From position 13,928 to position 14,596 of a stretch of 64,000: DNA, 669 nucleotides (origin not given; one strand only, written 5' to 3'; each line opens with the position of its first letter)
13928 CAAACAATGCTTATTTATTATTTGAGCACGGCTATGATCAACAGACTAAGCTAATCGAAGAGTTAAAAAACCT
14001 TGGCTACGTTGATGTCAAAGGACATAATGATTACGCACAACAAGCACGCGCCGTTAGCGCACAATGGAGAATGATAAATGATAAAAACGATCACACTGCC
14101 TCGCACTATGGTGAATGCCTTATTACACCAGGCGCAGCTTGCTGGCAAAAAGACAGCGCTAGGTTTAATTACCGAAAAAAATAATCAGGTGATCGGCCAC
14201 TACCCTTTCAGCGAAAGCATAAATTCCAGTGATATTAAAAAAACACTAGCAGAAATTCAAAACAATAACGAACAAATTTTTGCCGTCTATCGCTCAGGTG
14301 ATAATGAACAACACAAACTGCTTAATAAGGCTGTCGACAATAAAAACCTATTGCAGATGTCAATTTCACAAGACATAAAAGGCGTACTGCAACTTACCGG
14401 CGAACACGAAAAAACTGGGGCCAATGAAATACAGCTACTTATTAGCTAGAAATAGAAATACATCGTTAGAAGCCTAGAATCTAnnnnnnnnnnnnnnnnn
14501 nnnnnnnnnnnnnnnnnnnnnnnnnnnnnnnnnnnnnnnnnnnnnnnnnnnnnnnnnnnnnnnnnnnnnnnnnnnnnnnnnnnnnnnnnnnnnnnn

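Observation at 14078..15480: AT-rich ~1.4-kb insertion between prmC and gatB encoding two translationally coupled small membrane proteins plus a hypothetical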

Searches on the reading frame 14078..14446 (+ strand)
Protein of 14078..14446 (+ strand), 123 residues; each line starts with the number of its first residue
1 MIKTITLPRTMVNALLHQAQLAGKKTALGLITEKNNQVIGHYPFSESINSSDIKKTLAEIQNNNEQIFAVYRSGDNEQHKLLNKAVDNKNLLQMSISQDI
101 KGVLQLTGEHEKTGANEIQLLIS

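Call 4: search_protein_families(library=pfam, proteins=[window:14078-14446:+], max_evalue=1)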
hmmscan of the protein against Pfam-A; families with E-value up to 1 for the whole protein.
window:14078-14446:+ (123 aa): 3 families
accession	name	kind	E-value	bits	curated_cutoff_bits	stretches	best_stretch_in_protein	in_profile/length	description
PF19370.4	DUF5945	-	0.029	15.3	24.2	1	14-99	46-128/130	Family of unknown function (DUF5945)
PF16163.10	DUF4869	-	0.058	13.7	28.9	1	37-88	43-91/128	Domain of unknown function (DUF4869)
PF01415.21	IL7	-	0.062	13.7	26.8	1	47-105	19-80/134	Interleukin 7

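Call 5: search_protein_families(library=ncbifam, proteins=[window:14078-14446:+], max_evalue=1)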
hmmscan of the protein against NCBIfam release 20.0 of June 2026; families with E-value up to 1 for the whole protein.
window:14078-14446:+ (123 aa): 0 families

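Call 6: search_protein_families(library=padloc, proteins=[window:14078-14446:+], max_evalue=1)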
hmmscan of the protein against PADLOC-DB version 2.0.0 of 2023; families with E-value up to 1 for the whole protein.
window:14078-14446:+ (123 aa): 0 families

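Call 7: search_protein_families(library=phrogs, proteins=[window:14078-14446:+], max_evalue=1)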
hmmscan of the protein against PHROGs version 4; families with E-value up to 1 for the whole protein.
window:14078-14446:+ (123 aa): 1 family
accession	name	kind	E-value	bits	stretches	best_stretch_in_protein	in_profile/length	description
phrog_25398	-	unknown function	0.083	13.9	1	43-81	21-59/127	-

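Call 28: find_homologous_proteins(query=window:14078-14446:+)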
Query window:14078-14446:+ (123 aa): 14 proteins with E <= 0.001 among 21 candidates.
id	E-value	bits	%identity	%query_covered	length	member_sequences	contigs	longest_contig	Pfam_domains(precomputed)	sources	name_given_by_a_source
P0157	8.5e-71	253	100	100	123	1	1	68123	-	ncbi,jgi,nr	ncbi:MAG: hypothetical protein GXP21_06650 [Gammaproteobacteria bacterium]|nr:hypothetical protein [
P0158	2.2e-67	242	96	100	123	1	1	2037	-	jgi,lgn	jgi:hypothetical protein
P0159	1.1e-59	217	86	100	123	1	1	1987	-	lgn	-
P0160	6.9e-49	183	72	100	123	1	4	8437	-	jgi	-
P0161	5.1e-47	177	72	100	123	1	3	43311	-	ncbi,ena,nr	ncbi:MAG: hypothetical protein JKY90_08945 [Gammaproteobacteria bacterium]|nr:hypothetical protein [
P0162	4.4e-46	174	72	100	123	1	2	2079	-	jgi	-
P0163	1.9e-38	149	63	99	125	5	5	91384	-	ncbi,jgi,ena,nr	ncbi:MAG: hypothetical protein COC09_01305 [Gammaproteobacteria bacterium]|nr:MAG: hypothetical prot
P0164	3.8e-34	135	57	99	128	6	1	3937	-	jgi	-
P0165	9.3e-32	128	53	98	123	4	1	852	-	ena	-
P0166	1.6e-26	111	48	99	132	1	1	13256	-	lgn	-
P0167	1.6e-26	111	48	99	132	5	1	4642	-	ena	-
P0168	2.4e-26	110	48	99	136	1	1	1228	-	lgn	-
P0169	1.2e-23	101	51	86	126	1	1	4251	-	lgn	-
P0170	1.3e-22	98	53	78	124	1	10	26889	-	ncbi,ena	-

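Call 29: find_encoding_contigs(protein=P0161, flank=5000, max_places=2)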
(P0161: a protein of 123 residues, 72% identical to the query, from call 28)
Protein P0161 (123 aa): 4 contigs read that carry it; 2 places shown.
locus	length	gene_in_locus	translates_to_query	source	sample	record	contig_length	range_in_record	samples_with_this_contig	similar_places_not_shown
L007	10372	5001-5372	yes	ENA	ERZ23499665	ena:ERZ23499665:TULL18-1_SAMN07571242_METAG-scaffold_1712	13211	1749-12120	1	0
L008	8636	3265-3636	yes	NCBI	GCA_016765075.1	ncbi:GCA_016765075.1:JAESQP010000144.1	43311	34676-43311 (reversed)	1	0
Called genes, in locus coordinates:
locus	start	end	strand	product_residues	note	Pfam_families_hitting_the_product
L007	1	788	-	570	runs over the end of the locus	PF07719:TPR_2 (faint), PF13174:TPR_6 (faint), PF13428:TPR_14 (faint), PF13432:TPR_16 (faint), PF00515:TPR_1 (faint), PF13181:TPR_8 (faint), PF14559:TPR_19 (faint), PF12895:ANAPC3 (faint), +1 more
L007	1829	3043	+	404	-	PF05201:GlutR_N, PF01488:Shikimate_DH, PF00745:GlutR_dimer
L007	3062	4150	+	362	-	PF03462:PCRF, PF00472:RF-1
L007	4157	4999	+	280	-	PF17827:PrmC_N, PF07669:Eco57I (weak), PF03602:Cons_hypoth95 (weak), PF02384:N6_Mtase, PF05175:MTS, PF06325:PrmA, PF13847:Methyltransf_31, PF13649:Methyltransf_25, +4 more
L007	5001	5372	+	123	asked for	-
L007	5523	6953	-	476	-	PF02934:GatB_N, PF02637:GatB_Yqey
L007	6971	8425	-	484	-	PF01425:Amidase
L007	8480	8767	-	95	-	PF02686:GatC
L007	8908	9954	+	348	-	PF06723:MreB_Mbl, PF00022:Actin (weak), PF00012:HSP70, PF11104:PilM_2 (faint), PF14450:FtsA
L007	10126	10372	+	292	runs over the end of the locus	PF04085:MreC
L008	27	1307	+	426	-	PF05201:GlutR_N, PF01488:Shikimate_DH, PF00745:GlutR_dimer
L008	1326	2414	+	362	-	PF03462:PCRF, PF00472:RF-1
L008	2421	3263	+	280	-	PF17827:PrmC_N, PF07669:Eco57I (weak), PF03602:Cons_hypoth95 (weak), PF02384:N6_Mtase, PF05175:MTS, PF06325:PrmA, PF13847:Methyltransf_31, PF13649:Methyltransf_25, +4 more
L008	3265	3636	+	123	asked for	-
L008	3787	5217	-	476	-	PF02934:GatB_N, PF02637:GatB_Yqey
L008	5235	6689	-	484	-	PF01425:Amidase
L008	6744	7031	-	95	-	PF02686:GatC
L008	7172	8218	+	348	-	PF06723:MreB_Mbl, PF00022:Actin (weak), PF00012:HSP70, PF11104:PilM_2 (faint), PF14450:FtsA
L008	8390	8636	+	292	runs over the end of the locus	PF04085:MreC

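Call 30: find_encoding_contigs(protein=P0163, flank=5000, max_places=2)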
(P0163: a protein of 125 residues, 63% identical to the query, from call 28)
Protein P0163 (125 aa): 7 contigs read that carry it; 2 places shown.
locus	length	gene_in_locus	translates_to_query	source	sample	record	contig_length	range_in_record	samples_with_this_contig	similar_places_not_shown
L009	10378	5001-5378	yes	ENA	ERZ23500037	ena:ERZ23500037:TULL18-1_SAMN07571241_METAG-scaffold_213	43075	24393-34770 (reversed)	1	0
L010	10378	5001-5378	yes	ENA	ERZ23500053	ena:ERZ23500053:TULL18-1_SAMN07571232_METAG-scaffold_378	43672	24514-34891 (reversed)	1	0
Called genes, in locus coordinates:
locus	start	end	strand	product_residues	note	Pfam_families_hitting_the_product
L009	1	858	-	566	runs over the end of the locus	PF00515:TPR_1 (faint), PF07719:TPR_2 (faint), PF13174:TPR_6 (faint), PF13181:TPR_8 (faint), PF13371:TPR_9 (faint), PF13428:TPR_14 (faint), PF13432:TPR_16 (faint), PF14559:TPR_19 (faint), +3 more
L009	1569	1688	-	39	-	-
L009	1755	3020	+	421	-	PF05201:GlutR_N, PF01488:Shikimate_DH, PF00745:GlutR_dimer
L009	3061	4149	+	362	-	PF03462:PCRF, PF00472:RF-1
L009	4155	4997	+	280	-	PF17827:PrmC_N, PF07669:Eco57I (weak), PF02384:N6_Mtase (weak), PF05175:MTS, PF06325:PrmA, PF13847:Methyltransf_31, PF08242:Methyltransf_12, PF13649:Methyltransf_25, +2 more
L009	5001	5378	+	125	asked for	-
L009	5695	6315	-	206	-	PF01609:DDE_Tnp_1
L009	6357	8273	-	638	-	PF13428:TPR_14 (faint), PF08238:Sel1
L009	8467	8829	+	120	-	PF14294:DUF4372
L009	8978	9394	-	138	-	-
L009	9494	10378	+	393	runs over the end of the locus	PF07452:CHRD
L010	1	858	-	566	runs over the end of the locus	PF00515:TPR_1 (faint), PF07719:TPR_2 (faint), PF13174:TPR_6 (faint), PF13181:TPR_8 (faint), PF13371:TPR_9 (faint), PF13428:TPR_14 (faint), PF13432:TPR_16 (faint), PF14559:TPR_19 (faint), +3 more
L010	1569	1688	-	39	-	-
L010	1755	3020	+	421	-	PF05201:GlutR_N, PF01488:Shikimate_DH, PF00745:GlutR_dimer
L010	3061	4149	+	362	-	PF03462:PCRF, PF00472:RF-1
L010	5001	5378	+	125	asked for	-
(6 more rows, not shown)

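Call 31: find_encoding_contigs(protein=P0160, flank=5000, max_places=2)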
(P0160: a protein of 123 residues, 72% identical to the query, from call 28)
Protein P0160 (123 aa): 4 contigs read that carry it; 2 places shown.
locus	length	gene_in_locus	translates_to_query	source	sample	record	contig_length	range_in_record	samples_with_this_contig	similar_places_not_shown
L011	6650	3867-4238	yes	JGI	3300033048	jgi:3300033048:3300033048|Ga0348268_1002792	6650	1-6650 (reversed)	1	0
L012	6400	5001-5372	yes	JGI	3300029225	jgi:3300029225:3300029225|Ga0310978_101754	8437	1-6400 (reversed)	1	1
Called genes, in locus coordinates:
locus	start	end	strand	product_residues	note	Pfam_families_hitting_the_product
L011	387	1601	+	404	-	PF05201:GlutR_N, PF01488:Shikimate_DH, PF00745:GlutR_dimer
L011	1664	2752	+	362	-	PF03462:PCRF, PF00472:RF-1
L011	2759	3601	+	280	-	PF17827:PrmC_N, PF07669:Eco57I (weak), PF03602:Cons_hypoth95 (weak), PF02384:N6_Mtase, PF05175:MTS, PF06325:PrmA, PF13847:Methyltransf_31, PF13649:Methyltransf_25, +5 more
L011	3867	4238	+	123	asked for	-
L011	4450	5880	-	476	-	PF02934:GatB_N, PF02637:GatB_Yqey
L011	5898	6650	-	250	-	?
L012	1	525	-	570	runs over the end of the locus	PF00515:TPR_1 (faint), PF07719:TPR_2 (faint), PF12895:ANAPC3 (faint), PF13174:TPR_6 (faint), PF13181:TPR_8 (faint), PF13428:TPR_14 (faint), PF24575:TPR_Slam (faint), PF13432:TPR_16 (weak), +3 more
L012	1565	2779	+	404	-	PF05201:GlutR_N, PF01488:Shikimate_DH, PF00745:GlutR_dimer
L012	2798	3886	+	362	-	PF03462:PCRF, PF00472:RF-1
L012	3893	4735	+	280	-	PF17827:PrmC_N, PF07669:Eco57I (weak), PF03602:Cons_hypoth95 (weak), PF02384:N6_Mtase, PF05175:MTS, PF06325:PrmA, PF13847:Methyltransf_31, PF13649:Methyltransf_25, +5 more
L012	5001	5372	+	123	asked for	-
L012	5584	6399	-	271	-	?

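Call 32: find_encoding_contigs(protein=P0158, flank=3000, max_places=3)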
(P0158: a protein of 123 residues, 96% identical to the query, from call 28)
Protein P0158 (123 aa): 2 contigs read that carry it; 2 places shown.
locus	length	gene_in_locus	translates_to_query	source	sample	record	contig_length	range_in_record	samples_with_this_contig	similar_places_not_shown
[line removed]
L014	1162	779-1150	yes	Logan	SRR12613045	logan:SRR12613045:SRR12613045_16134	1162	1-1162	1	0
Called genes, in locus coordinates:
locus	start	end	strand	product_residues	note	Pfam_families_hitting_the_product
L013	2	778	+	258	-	?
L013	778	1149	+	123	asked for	-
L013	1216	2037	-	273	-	?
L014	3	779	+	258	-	?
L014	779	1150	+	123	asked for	-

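Call 33: find_encoding_contigs(protein=P0159, flank=3000, max_places=3)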
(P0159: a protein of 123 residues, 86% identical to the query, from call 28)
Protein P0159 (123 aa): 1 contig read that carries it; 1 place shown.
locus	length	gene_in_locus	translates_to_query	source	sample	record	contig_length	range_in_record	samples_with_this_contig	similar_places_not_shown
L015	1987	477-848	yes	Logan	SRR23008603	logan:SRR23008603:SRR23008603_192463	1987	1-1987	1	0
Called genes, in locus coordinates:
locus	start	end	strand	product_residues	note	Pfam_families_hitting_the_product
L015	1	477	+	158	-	?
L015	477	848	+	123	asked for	-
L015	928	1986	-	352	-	?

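Call 92: search_solved_structures(query=A8, max_evalue=1)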
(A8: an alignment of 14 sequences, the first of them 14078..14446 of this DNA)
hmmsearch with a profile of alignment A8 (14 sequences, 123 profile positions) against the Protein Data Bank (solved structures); distinct sequences matched with E-value up to 1: 3.
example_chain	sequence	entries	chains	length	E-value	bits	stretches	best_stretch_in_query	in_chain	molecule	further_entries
2l82_A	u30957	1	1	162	0.31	14.4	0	44-88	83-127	DESIGNED PROTEIN OR32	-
1ala_A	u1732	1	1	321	0.5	13.7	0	37-85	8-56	ANNEXIN V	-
1yii_A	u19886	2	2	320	0.52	13.7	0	37-85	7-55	Annexin A5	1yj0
